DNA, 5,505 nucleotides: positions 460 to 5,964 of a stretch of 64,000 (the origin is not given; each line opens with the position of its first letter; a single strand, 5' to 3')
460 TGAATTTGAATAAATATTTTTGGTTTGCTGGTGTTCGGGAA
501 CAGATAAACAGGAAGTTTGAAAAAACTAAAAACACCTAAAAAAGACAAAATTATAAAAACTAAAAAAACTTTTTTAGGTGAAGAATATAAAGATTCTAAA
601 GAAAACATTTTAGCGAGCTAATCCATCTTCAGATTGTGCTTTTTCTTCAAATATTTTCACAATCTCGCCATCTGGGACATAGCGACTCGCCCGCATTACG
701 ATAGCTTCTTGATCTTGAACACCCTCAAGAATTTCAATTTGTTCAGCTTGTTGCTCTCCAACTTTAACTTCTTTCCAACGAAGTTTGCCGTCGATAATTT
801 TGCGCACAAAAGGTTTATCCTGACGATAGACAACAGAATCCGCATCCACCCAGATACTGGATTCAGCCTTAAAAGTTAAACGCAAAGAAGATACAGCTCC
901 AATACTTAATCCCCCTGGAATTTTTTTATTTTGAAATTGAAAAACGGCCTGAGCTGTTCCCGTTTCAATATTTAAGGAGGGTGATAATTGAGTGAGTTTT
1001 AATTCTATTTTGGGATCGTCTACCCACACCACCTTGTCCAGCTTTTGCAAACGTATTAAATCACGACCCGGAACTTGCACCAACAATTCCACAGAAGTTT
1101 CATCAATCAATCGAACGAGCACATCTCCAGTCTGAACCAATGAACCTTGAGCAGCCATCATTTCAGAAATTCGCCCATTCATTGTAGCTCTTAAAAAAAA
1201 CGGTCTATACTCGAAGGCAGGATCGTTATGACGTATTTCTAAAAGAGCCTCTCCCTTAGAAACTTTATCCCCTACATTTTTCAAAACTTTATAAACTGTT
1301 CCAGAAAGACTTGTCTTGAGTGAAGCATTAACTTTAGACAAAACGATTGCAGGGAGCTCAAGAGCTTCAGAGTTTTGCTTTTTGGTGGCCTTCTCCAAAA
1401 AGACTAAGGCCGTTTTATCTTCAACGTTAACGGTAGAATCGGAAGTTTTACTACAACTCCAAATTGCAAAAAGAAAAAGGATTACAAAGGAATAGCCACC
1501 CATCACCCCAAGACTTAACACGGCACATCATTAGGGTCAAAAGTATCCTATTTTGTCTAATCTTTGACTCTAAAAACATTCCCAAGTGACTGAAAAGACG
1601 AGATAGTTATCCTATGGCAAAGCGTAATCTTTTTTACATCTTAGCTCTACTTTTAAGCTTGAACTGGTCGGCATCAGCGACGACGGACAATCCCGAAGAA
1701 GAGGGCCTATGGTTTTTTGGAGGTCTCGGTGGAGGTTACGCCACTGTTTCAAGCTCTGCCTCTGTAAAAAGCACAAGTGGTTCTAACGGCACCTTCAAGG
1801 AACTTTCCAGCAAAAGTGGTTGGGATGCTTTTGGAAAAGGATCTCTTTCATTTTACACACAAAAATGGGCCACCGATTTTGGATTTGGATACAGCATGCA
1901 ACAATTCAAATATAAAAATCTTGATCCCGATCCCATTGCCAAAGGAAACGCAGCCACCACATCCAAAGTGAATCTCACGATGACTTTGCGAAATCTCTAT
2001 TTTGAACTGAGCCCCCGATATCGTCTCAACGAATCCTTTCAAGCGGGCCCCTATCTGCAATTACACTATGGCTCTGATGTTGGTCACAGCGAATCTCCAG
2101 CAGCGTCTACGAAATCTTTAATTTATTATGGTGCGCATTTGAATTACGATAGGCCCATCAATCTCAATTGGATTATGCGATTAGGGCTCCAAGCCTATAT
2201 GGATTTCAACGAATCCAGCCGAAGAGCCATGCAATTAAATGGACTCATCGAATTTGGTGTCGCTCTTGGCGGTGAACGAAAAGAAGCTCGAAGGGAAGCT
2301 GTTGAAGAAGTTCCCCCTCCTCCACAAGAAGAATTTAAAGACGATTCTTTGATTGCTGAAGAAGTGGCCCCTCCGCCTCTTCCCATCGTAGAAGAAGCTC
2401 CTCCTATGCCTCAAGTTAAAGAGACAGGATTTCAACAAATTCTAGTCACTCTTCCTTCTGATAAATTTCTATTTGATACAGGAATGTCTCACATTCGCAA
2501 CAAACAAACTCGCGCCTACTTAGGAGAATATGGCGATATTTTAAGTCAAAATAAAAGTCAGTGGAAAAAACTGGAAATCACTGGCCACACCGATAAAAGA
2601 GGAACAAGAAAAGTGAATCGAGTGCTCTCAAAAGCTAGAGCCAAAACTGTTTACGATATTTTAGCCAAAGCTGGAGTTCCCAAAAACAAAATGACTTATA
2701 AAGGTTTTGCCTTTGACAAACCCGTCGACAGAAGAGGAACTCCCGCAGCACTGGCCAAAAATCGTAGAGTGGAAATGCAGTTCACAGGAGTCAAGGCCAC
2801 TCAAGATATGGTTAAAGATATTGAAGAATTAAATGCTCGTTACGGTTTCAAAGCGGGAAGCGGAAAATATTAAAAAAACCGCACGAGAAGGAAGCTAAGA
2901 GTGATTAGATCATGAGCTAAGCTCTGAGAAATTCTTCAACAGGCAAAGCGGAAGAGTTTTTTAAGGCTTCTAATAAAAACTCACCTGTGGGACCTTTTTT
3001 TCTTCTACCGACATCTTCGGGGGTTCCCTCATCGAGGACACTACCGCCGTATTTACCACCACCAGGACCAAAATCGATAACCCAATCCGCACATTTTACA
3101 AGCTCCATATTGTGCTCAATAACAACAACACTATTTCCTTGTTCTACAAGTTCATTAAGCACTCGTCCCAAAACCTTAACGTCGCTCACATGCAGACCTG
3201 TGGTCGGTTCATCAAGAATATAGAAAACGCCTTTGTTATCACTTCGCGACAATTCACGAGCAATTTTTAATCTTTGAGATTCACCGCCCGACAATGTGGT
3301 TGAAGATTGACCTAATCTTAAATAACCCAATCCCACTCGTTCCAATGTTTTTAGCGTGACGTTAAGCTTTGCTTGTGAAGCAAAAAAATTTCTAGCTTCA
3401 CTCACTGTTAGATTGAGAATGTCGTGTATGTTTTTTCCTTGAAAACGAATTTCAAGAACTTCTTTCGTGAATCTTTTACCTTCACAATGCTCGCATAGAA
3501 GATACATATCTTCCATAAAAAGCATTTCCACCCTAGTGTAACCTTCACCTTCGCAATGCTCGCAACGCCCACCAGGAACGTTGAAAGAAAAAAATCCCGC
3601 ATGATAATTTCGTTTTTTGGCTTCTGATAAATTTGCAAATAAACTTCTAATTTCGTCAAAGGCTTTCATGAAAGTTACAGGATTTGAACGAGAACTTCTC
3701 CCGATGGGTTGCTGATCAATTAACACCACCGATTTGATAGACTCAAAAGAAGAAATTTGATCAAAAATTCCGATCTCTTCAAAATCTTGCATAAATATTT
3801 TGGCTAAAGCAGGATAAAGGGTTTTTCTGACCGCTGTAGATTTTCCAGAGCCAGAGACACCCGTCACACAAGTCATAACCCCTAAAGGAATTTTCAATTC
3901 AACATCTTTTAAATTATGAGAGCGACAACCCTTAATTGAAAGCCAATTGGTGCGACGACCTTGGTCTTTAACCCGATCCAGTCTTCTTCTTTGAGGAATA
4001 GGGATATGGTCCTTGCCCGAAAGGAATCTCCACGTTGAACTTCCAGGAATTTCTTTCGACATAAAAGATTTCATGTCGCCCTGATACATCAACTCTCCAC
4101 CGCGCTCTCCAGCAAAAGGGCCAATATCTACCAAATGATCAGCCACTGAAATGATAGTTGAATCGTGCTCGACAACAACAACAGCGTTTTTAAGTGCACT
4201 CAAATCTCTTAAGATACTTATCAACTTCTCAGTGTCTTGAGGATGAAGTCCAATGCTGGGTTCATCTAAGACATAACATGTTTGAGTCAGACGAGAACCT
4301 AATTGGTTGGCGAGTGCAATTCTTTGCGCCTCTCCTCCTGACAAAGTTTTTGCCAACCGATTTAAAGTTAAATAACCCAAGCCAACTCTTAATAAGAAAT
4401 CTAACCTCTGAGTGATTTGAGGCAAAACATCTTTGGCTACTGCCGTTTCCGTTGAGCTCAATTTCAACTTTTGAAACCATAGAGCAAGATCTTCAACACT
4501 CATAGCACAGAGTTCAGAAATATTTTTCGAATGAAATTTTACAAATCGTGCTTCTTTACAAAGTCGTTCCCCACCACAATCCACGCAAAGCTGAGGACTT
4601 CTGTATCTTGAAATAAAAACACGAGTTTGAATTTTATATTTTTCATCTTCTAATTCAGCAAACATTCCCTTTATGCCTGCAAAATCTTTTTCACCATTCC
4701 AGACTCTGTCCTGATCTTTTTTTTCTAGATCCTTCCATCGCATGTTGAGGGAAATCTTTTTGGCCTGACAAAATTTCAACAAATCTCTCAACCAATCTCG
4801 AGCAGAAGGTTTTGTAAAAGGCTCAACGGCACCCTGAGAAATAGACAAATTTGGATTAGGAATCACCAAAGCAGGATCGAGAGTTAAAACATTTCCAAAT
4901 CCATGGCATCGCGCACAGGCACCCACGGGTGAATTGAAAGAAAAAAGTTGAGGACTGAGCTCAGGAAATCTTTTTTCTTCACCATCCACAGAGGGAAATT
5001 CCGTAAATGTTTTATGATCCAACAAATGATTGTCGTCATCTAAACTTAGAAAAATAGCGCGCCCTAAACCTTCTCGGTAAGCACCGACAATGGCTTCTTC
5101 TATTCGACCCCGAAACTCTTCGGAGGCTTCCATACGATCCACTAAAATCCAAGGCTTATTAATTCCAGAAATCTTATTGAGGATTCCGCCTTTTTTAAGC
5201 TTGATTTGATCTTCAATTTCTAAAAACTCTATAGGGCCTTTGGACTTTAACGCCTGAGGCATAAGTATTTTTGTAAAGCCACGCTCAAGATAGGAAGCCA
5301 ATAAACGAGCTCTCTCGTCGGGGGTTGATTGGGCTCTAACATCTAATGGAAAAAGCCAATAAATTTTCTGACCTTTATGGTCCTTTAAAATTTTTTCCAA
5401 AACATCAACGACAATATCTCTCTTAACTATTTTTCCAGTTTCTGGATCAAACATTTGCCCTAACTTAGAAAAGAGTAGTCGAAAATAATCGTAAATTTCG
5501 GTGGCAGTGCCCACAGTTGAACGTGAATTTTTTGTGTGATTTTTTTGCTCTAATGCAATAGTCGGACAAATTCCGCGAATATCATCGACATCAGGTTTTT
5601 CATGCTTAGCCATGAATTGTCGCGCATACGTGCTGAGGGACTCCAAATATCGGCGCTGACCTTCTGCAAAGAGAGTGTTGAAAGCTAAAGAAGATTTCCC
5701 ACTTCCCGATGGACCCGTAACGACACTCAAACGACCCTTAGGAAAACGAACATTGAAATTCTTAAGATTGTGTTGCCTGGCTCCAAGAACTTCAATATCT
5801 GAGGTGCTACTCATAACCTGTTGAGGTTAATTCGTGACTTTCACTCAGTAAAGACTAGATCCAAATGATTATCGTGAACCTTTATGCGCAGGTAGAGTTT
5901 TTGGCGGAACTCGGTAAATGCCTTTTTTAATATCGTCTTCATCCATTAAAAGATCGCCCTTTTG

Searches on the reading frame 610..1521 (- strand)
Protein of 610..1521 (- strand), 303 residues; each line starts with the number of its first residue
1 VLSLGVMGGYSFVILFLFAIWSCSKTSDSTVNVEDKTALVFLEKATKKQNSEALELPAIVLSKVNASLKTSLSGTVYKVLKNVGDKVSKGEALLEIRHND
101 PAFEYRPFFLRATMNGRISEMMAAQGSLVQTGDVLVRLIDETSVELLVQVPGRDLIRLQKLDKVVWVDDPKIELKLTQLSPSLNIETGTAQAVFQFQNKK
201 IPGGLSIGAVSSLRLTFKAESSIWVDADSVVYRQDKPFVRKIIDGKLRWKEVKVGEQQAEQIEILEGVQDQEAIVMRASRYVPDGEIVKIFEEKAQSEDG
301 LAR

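Call 77: search_protein_families(library=pfam, proteins=[window:610-1521:-], max_evalue=0.0001)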
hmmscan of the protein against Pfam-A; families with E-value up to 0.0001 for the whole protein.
window:610-1521:- (303 aa): 3 families
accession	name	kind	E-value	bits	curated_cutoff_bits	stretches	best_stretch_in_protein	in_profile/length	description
PF13437.12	HlyD_3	-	9.2e-13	49.3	22.2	1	110-200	2-97/106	HlyD family secretion protein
PF16576.10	HlyD_D23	-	3e-09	36.9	30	1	110-200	111-205/214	Barrel-sandwich domain of CusB or HlyD membrane-fusion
PF00364.28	Biotin_lipoyl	-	2e-07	31.2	22.1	0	63-96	40-73/73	Biotin-requiring enzyme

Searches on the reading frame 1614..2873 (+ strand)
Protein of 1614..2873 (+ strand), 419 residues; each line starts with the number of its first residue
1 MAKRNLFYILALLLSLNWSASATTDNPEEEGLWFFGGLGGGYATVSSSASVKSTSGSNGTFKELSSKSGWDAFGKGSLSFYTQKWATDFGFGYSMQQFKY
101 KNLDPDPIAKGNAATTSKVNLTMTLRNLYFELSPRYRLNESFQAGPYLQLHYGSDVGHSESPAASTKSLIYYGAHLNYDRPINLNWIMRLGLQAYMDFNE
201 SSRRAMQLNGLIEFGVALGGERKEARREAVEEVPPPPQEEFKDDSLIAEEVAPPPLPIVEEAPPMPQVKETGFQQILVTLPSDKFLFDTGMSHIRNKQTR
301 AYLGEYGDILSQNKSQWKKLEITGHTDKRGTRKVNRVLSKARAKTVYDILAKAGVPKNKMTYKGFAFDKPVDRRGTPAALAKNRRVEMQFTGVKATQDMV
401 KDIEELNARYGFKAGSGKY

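Call 77: search_protein_families(library=pfam, proteins=[window:1614-2873:+], max_evalue=0.0001)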
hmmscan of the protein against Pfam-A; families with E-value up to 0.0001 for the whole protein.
window:1614-2873:+ (419 aa): 1 family
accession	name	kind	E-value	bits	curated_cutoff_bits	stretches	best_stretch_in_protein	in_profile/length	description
PF00691.25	OmpA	-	2.9e-16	60.1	27.2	1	286-384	1-98/98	OmpA family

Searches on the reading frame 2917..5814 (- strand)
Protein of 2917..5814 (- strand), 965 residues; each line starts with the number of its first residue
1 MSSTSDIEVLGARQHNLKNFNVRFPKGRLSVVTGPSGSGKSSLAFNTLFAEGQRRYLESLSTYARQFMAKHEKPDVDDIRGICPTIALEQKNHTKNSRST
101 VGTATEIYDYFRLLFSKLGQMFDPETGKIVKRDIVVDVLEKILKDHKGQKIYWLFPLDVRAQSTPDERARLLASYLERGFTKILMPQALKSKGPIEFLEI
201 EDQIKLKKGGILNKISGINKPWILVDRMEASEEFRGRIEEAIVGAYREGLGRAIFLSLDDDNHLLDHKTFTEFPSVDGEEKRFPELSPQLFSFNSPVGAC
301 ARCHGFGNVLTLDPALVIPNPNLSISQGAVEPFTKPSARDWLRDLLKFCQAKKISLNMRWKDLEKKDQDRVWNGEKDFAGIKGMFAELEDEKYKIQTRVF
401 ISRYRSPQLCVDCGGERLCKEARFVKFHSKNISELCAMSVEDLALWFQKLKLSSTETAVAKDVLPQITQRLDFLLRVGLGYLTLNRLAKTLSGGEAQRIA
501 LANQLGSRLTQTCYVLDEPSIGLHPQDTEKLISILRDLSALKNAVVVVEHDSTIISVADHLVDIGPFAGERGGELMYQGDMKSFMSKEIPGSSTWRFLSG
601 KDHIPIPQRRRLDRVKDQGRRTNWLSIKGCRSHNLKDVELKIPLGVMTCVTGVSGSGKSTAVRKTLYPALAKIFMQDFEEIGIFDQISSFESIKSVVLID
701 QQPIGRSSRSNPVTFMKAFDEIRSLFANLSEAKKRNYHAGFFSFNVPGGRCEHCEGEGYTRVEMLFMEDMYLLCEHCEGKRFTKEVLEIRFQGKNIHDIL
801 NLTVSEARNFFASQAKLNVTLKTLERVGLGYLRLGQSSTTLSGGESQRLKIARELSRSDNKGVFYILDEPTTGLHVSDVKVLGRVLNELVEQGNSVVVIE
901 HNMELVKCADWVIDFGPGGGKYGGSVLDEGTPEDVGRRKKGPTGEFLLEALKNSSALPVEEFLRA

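Call 77: search_protein_families(library=pfam, proteins=[window:2917-5814:-], max_evalue=0.0001)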
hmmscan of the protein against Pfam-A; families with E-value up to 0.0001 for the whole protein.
window:2917-5814:- (965 aa): 10 families
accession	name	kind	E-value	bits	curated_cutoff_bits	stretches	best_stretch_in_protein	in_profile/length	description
PF00005.33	ABC_tran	-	1.1e-22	81.6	25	1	795-872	67-137/137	ABC transporter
PF17755.6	UvrA_DNA-bind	-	1.4e-12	48.3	23.2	1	313-377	1-65/110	UvrA DNA-binding domain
PF02463.25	SMC_N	-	6.9e-12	45.7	40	0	18-564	11-211/220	RecF/RecN/SMC N terminal domain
PF13175.12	AAA_15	-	7.4e-09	36.1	32.1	0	851-898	318-365/374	AAA ATPase domain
PF13555.12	AAA_29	-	1.9e-07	31.2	27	0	22-49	17-46/61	P-loop containing region of AAA domain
PF20703.3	nSTAND1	-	3.8e-07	30.5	27.1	0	12-58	18-60/379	Novel STAND NTPase 1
PF13304.12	AAA_21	-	5.7e-07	30.3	27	0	499-553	246-301/304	AAA domain, putative AbiEii toxin, Type IV TA system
PF13476.12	AAA_23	-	2.4e-06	28.7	27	0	625-661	2-35/201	AAA domain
PF13191.12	AAA_16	-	2.8e-06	28.4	32.6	0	26-67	23-63/167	AAA ATPase domain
PF13401.12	AAA_22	-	8.4e-05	23.3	27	0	28-87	6-55/130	AAA domain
